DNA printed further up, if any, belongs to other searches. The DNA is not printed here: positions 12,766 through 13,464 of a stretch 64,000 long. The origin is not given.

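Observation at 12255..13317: XRE-HTH/DUF4065 (Panacea-like) protein with an overlapping 133-aa unknown ORF, a candidate PanA-PanT toxin-antitoxin pair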

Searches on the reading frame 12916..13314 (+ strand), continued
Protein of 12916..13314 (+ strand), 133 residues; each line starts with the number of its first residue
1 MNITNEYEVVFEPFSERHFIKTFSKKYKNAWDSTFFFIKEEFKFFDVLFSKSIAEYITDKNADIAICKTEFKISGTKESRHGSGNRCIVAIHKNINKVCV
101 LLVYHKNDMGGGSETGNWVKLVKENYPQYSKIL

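Call 64: find_homologous_proteins(query=P0229, max_evalue=0.001)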
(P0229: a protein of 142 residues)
Query P0229 (142 aa): 135 proteins with E <= 0.001 among 137 candidates; the best 120 are listed.
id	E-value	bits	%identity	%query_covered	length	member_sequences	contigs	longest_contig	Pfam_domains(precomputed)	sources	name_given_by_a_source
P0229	1.7e-91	321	100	100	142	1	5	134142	-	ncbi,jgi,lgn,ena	ncbi:MAG TPA: hypothetical protein VF572_05105 [Candidatus Saccharimonadales bacterium]|jgi:hypothet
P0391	6.3e-59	216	67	98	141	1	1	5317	-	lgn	-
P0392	2.2e-55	204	63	99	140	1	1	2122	-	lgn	-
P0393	5.4e-55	203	64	98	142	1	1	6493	-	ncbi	-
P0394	5.5e-55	203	65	97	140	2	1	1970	-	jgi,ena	-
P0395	8.9e-55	202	63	98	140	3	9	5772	-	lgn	-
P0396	1.0e-54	202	64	99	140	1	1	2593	-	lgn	-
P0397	1.1e-54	202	63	99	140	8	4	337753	-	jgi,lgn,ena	-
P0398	1.3e-54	202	63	98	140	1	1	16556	-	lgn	-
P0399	2.4e-54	201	64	98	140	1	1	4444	-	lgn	-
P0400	2.5e-54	201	63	98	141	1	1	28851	-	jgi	jgi:hypothetical protein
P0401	3.0e-54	200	62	98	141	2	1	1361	-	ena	-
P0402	1.1e-53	199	64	99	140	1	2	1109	-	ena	-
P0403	1.2e-53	199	64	99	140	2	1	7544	-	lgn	-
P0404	1.4e-53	198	64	99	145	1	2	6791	-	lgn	-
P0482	1.3e-48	182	59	98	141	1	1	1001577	-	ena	-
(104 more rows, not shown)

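Call 65: find_encoding_contigs(protein=P0229, flank=3000, max_places=2)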
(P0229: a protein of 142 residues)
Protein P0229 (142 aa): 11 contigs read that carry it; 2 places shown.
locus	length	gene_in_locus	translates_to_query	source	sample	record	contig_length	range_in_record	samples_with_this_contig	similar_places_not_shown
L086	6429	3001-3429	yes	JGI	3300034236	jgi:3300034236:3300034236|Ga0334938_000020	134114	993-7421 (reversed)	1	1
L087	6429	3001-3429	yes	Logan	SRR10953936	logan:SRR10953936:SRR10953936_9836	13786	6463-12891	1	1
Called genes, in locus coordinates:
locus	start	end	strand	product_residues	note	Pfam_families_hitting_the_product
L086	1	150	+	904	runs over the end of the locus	PF20464:MmeI_N, PF20465:MmeI_hel, PF20473:MmeI_Mtase, PF07669:Eco57I (weak), PF20466:MmeI_TRD, PF20467:MmeI_C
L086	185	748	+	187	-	-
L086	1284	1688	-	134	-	PF04471:Mrr_cat, PF13156:Mrr_cat_2, PF22722:NA-iREase1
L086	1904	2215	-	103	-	-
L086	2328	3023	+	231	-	PF12844:HTH_19 (weak), PF13560:HTH_31, PF01381:HTH_3, PF13274:SocA_Panacea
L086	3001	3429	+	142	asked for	-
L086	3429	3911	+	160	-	PF00293:NUDIX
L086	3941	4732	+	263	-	-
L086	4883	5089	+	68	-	-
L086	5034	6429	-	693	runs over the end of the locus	PF04536:TPM_phosphatase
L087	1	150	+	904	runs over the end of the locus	PF20464:MmeI_N, PF20465:MmeI_hel, PF20473:MmeI_Mtase, PF07669:Eco57I (weak), PF20466:MmeI_TRD, PF20467:MmeI_C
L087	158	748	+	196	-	-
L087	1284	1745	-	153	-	PF04471:Mrr_cat, PF13156:Mrr_cat_2, PF22722:NA-iREase1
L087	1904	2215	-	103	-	-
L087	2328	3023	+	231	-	PF12844:HTH_19 (weak), PF13560:HTH_31, PF01381:HTH_3, PF13274:SocA_Panacea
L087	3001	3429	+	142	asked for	-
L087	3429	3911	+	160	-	PF00293:NUDIX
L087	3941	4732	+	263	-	-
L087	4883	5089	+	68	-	-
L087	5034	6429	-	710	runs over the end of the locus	PF04536:TPM_phosphatase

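Call 66: find_encoding_contigs(protein=P0482, flank=3000, max_places=2)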
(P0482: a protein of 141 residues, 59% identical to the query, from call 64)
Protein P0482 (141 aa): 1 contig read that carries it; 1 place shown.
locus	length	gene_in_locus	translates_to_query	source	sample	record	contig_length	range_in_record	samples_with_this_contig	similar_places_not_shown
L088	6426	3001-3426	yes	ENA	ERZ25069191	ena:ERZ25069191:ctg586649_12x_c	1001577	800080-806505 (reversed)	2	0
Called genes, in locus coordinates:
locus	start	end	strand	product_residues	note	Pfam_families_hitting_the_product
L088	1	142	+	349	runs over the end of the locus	PF13289:SIR2_2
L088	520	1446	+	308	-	PF14088:DUF4268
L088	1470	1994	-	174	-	-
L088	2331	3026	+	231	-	PF12844:HTH_19, PF13560:HTH_31, PF01381:HTH_3, PF13274:SocA_Panacea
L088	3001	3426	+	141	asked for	-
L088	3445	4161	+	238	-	PF03372:Exo_endo_phos (weak)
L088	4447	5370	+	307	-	PF09903:DUF2130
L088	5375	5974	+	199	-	PF02498:Bro-N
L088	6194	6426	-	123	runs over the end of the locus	-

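Call 68: search_dna_similar(query=window:12916-13314:+, collection=phages, mode=protein, max_evalue=0.001, max_rows=10)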
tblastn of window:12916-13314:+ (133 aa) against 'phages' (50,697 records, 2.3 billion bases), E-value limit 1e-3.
No match.

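Call 69: search_dna_similar(query=window:12916-13314:+, collection=plasmids, mode=protein, max_evalue=0.001, max_rows=10)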
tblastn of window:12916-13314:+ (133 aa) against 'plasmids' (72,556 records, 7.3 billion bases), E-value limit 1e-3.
No match.

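Call 71: find_related_loci(query=A1, collection=viral_contigs, flank=6000)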
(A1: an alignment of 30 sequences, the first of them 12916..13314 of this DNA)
Query A1 (133 aa) in viral_contigs; peptide patterns used: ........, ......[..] (x = any residue, [..] = any of these).
70 stretches matched a pattern, but none encodes a relative of the query by tblastn (E <= 1e-3).
